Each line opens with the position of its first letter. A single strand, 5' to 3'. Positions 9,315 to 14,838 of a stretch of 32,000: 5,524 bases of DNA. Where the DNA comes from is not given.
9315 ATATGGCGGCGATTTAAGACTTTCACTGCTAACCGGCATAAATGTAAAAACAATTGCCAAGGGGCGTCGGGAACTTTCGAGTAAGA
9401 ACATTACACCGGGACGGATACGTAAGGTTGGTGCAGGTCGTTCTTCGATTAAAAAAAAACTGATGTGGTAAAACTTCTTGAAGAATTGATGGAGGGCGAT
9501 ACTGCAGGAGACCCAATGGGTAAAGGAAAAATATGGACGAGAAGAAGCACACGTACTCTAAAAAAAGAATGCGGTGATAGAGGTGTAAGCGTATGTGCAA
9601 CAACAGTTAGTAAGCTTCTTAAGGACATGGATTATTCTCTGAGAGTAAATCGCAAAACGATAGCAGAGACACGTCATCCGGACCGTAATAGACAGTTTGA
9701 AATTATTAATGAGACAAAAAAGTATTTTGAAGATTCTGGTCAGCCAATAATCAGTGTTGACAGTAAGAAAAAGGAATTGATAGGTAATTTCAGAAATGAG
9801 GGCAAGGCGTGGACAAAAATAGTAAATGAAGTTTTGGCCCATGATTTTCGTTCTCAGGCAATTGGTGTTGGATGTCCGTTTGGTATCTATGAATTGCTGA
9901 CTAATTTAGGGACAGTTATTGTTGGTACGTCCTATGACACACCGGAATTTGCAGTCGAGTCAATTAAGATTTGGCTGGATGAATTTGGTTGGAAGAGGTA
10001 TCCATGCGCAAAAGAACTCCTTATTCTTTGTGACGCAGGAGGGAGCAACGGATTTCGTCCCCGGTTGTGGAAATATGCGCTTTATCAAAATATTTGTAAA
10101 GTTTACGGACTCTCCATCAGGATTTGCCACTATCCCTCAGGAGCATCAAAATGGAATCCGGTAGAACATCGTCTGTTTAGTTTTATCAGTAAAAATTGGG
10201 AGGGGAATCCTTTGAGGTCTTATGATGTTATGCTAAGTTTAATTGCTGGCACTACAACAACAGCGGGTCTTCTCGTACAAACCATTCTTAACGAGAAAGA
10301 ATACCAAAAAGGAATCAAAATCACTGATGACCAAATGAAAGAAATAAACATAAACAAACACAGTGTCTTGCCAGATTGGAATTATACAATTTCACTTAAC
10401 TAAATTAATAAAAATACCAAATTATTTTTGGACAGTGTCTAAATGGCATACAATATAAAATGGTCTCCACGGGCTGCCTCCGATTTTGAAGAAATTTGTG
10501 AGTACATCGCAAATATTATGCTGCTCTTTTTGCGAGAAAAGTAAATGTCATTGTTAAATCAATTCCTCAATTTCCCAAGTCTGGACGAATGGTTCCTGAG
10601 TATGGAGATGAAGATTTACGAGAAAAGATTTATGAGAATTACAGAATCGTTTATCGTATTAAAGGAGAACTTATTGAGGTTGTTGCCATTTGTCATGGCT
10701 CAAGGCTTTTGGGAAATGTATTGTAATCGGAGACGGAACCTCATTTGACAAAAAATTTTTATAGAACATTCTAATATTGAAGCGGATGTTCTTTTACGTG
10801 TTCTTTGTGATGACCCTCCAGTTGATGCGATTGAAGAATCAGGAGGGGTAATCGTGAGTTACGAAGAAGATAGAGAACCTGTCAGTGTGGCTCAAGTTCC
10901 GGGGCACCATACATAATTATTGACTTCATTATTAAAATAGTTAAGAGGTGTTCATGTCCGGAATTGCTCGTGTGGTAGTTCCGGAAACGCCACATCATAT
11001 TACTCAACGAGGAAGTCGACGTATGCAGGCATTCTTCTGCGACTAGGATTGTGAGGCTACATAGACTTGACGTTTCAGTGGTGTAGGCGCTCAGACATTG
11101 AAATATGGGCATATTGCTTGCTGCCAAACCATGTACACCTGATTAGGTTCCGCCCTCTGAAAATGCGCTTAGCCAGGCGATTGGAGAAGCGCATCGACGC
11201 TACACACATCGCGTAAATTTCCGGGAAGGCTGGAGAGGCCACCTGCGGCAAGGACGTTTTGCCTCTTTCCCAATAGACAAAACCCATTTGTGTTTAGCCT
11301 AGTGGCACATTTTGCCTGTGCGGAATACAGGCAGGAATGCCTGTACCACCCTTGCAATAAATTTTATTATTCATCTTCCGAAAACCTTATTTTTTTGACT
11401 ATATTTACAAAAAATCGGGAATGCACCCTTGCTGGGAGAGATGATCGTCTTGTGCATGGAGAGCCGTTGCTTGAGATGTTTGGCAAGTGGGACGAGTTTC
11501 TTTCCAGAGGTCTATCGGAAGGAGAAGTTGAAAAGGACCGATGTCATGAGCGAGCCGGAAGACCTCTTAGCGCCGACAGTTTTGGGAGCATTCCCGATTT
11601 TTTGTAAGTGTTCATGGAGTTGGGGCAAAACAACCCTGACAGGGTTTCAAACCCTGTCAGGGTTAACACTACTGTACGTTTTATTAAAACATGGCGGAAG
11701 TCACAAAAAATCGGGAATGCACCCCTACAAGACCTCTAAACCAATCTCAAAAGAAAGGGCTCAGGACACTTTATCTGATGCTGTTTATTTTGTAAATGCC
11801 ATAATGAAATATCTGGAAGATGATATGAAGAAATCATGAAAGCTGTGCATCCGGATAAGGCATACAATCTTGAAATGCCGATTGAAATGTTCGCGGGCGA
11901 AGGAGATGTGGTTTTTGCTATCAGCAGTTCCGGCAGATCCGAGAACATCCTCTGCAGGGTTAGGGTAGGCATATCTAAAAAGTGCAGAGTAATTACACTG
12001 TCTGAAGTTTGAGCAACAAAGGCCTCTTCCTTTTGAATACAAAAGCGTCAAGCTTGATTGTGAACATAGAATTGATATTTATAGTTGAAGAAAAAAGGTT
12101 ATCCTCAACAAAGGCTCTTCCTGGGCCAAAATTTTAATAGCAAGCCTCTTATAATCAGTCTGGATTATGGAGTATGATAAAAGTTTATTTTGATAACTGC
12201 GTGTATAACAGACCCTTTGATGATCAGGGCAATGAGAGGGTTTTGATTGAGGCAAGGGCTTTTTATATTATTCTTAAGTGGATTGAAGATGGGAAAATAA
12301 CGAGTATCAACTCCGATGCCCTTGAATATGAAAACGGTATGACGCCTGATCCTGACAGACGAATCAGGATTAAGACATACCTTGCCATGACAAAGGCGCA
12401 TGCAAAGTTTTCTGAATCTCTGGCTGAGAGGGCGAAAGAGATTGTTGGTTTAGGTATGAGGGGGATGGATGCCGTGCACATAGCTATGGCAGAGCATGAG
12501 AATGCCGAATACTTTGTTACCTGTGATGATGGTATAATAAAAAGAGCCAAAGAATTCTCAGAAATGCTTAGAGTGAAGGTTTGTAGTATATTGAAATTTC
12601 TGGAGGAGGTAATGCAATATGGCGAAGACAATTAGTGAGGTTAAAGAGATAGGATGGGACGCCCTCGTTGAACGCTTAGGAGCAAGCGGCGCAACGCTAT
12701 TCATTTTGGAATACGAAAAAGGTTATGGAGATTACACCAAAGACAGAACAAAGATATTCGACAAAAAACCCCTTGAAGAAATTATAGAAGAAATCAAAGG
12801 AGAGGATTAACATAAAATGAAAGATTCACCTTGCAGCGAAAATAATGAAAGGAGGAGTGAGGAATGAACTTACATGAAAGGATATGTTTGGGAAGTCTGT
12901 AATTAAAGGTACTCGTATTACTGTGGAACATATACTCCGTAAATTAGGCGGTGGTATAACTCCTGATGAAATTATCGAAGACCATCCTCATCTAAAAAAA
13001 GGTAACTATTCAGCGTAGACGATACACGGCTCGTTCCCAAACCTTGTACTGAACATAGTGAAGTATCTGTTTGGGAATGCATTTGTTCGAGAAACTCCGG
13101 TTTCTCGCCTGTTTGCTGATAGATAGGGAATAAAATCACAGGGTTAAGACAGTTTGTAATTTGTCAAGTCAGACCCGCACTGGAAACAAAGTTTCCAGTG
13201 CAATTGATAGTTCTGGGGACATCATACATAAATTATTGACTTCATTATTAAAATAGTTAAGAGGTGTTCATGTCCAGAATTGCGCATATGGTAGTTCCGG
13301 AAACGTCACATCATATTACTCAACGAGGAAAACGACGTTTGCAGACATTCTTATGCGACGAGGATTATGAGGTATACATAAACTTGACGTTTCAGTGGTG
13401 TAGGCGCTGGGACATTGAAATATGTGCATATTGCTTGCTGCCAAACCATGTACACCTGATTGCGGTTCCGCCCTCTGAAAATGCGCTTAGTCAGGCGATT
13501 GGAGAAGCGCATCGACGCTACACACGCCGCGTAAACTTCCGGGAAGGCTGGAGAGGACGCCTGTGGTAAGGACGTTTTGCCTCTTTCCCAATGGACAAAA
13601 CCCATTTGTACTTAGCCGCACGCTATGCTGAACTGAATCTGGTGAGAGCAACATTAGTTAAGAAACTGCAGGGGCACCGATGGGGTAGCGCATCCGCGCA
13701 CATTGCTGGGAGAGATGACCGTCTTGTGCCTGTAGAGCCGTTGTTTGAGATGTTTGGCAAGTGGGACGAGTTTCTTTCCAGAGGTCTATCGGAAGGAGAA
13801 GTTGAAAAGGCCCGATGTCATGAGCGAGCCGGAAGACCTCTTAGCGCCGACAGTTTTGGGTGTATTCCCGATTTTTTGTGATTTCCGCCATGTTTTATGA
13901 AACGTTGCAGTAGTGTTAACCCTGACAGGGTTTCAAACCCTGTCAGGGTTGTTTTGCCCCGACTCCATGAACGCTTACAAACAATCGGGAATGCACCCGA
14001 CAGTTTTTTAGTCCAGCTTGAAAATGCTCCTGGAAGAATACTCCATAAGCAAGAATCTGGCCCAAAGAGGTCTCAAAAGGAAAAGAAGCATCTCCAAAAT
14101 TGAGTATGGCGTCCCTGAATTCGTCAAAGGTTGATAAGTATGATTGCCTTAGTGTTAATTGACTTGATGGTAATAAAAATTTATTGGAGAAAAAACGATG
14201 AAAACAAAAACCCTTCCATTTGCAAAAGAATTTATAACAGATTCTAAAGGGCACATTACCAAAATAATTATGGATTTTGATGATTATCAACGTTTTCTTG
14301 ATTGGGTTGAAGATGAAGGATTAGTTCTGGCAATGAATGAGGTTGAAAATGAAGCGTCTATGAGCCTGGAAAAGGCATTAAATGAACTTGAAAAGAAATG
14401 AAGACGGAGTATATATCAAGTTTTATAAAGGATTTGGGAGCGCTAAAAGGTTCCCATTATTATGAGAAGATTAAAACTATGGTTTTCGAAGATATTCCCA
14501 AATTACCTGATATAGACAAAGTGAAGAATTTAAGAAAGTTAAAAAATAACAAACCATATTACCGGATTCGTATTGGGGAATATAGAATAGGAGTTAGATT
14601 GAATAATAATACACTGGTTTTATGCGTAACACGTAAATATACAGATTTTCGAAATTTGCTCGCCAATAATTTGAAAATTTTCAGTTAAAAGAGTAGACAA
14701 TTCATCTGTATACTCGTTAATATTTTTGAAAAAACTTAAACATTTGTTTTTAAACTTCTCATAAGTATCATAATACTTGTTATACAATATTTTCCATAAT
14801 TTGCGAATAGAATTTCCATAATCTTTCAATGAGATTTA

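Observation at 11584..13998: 141-bp MITE with 22-bp TIRs, nested palindrome and 9-bp TSD, inserted at the identical site of two RAYT copies in opposite orientations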

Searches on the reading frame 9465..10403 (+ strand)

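Call 21: search_protein_families(library=pfam, proteins=[window:9465-10403:+], max_evalue=0.01)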
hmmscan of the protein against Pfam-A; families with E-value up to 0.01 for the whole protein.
window:9465-10403:+ (312 aa): 2 families
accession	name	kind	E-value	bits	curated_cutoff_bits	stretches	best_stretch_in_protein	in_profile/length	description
PF07592.17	DDE_Tnp_ISAZ013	-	6e-108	360.9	26.9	1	5-310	2-307/308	Rhodopirellula transposase DDE domain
PF01498.24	HTH_Tnp_Tc3_2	-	0.00091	19.9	31.5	1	27-67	14-54/72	Transposase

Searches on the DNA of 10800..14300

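Call 61: search_rna_families(source=window, start=10800, end=14300, threshold=evalue, max_evalue=1)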
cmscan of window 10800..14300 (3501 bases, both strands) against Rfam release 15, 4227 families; matches with E-value up to 1: 1.
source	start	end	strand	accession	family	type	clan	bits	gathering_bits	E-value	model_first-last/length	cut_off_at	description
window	13910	13951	-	RF00043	Plasmid_R1162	Gene; antisense;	-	22.6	55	0.88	1-75/75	no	R1162-like plasmid antisense RNA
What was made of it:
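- Tried and rejected: Rfam: nothing relevant (call 61).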

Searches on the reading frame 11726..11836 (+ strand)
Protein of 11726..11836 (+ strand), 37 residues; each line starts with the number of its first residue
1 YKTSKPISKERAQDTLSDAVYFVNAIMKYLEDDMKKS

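Call 70: search_protein_families(library=pfam, proteins=[window:11726-11836:+], max_evalue=1)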
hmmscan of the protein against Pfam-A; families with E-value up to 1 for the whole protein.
seq(37 aa): 0 families

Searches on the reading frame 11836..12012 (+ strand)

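Call 70: search_protein_families(library=pfam, proteins=[window:11836-12012:+], max_evalue=1)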
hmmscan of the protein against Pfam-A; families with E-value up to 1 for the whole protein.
window:11836-12012:+ (58 aa): 2 families
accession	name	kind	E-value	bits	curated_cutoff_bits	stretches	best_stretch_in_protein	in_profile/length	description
PF13580.11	SIS_2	-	0.018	15.5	27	1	19-55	100-136/138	SIS domain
PF01380.27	SIS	-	0.16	12.2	25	1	5-39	36-70/131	SIS domain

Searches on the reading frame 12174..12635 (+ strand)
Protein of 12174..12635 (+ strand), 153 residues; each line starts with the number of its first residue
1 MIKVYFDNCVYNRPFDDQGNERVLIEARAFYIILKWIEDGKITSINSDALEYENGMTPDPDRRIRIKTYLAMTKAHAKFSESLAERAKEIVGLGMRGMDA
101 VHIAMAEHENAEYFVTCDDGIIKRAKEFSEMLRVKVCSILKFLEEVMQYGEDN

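Call 21: search_protein_families(library=pfam, proteins=[window:12174-12635:+], max_evalue=0.01)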
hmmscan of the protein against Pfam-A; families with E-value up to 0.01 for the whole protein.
window:12174-12635:+ (153 aa): 1 family
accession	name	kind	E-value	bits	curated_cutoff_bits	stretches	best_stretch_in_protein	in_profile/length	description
PF01850.27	PIN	-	8.8e-05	23.5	23.6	1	32-125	20-118/120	PIN domain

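Call 25: find_encoding_contigs(protein=window:12174-12635:+, flank=4000, max_places=10)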
Protein window:12174-12635:+ (153 aa): 23 contigs read that carry it; 10 places shown.
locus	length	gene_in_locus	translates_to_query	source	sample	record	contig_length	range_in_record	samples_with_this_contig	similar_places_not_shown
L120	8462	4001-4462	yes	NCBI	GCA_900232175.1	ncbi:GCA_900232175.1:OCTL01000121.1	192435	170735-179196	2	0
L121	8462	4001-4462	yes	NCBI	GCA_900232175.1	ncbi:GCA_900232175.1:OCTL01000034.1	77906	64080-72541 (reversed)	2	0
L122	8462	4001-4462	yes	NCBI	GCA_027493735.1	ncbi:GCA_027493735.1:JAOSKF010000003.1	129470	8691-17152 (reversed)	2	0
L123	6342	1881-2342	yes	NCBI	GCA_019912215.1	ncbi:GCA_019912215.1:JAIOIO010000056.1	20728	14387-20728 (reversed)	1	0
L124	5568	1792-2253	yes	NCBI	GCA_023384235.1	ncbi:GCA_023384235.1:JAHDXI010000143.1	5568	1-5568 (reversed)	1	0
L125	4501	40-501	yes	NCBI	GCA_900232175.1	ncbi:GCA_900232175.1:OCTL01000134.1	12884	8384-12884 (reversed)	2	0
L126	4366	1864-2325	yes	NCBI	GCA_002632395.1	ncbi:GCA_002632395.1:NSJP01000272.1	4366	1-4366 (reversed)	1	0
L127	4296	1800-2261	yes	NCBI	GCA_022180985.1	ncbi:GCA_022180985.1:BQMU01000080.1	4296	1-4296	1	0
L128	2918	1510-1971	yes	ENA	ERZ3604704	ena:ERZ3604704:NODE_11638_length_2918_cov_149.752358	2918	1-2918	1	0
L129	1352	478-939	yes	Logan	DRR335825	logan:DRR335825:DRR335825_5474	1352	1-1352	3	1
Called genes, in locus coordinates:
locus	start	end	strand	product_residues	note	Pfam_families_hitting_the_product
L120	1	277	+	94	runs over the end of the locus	-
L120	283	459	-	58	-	-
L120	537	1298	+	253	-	-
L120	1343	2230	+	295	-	PF07592:DDE_Tnp_ISAZ013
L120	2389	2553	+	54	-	PF05016:ParE_toxin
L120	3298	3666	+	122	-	-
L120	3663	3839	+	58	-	-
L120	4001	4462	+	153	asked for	-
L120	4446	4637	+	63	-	-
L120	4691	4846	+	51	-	PF04255:DUF433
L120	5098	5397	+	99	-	PF01797:Y1_Tnp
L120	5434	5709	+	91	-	-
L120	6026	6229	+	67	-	PF18506:RelB-like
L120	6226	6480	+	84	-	-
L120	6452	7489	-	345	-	PF13384:HTH_23 (weak), PF13551:HTH_29, PF13592:HTH_33, PF13358:DDE_3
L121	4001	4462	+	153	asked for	-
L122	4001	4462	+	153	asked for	-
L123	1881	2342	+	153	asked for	-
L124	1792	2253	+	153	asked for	-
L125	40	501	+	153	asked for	-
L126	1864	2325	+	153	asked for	-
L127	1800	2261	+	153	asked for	-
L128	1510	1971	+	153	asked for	-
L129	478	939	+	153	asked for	-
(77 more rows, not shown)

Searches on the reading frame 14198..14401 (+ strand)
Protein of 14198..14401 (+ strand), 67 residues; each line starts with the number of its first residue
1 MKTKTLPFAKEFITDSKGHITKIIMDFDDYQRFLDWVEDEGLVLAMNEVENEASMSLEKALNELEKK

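Call 21: search_protein_families(library=pfam, proteins=[window:14198-14401:+], max_evalue=0.01)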
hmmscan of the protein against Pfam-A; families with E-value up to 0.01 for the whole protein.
window:14198-14401:+ (67 aa): 1 family
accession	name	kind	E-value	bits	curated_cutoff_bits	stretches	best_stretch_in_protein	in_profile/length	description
PF18506.7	RelB-like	-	1e-20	73.7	27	1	7-65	1-62/62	RelB Antitoxin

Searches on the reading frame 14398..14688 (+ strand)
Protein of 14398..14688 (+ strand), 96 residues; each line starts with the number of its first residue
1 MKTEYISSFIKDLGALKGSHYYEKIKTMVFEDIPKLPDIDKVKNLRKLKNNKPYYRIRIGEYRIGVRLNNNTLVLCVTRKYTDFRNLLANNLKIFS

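Call 21: search_protein_families(library=pfam, proteins=[window:14398-14688:+], max_evalue=0.01)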
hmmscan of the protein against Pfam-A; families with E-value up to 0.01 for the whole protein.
window:14398-14688:+ (96 aa): 1 family
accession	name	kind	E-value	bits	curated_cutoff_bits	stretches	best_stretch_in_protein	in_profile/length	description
PF05016.21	ParE_toxin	-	0.0024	18.8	23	1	19-77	26-79/89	ParE toxin of type II toxin-antitoxin system, parDE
